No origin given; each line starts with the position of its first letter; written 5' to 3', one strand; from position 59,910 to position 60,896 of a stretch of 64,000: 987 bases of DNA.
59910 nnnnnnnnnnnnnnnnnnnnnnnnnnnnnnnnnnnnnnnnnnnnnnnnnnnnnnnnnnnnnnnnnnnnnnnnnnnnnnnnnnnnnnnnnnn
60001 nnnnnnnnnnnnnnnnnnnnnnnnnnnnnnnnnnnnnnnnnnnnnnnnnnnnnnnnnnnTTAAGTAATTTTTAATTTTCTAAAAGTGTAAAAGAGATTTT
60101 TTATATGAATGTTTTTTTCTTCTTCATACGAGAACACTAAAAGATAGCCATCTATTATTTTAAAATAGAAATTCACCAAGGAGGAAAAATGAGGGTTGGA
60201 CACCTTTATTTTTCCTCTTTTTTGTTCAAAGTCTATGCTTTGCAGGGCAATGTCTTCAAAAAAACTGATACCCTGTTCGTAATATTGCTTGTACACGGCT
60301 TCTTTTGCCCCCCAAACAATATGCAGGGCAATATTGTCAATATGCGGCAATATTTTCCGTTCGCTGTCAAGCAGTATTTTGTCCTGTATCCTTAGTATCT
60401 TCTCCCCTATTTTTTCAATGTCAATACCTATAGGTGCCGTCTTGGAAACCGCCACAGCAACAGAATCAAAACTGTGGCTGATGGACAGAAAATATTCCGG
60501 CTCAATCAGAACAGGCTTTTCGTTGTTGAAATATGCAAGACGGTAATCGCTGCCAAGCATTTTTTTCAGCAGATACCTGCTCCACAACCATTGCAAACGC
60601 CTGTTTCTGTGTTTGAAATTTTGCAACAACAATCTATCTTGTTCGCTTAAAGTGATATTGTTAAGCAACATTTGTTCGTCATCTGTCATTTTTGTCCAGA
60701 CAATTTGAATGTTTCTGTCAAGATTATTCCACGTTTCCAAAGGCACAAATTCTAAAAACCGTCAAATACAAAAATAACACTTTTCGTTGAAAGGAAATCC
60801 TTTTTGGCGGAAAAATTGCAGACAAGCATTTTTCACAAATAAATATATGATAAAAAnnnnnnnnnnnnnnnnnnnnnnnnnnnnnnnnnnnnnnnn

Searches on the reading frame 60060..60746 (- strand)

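Call 3: search_protein_families(library=ncbifam, proteins=[window:60060-60746:-], max_evalue=0.01)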
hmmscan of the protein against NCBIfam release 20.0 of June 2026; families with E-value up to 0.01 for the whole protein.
window:60060-60746:- (228 aa): 6 families
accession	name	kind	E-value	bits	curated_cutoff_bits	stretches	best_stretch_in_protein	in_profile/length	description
NF007676.0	PRK10351.1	equivalog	3.8e-09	36.4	174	1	46-155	27-143/195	4'-phosphopantetheinyl transferase AcpT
NF007604.0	PRK10251.1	equivalog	7.8e-09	35.4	169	1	83-175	85-181/209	enterobactin synthase subunit EntD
NF047349.1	4PPT_AusB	equivalog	2.6e-05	23.8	225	1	82-154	77-147/205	aureusimine biosynthesis 4'-phosphopantetheinyl transferase AusB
NF042922.1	4PPT_HetI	equivalog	0.00027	20.3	370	1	28-172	35-195/235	4'-phosphopantetheinyl transferase HetI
NF042923.1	4PPT_Npt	exception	0.0021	17.4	370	1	102-200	98-198/223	4'-phosphopantetheinyl transferase Npt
TIGR00556.1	pantethn_trn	domain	0.0045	17.1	45.35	1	104-157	3-66/128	phosphopantetheine--protein transferase domain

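Call 4: search_protein_families(library=pfam, proteins=[window:60060-60746:-], max_evalue=0.01)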
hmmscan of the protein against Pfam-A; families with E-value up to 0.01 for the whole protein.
window:60060-60746:- (228 aa): 1 family
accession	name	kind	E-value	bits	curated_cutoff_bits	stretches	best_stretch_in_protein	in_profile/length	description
PF01648.25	ACPS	-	1.7e-09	38.2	25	1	105-171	1-79/111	4'-phosphopantetheinyl transferase superfamily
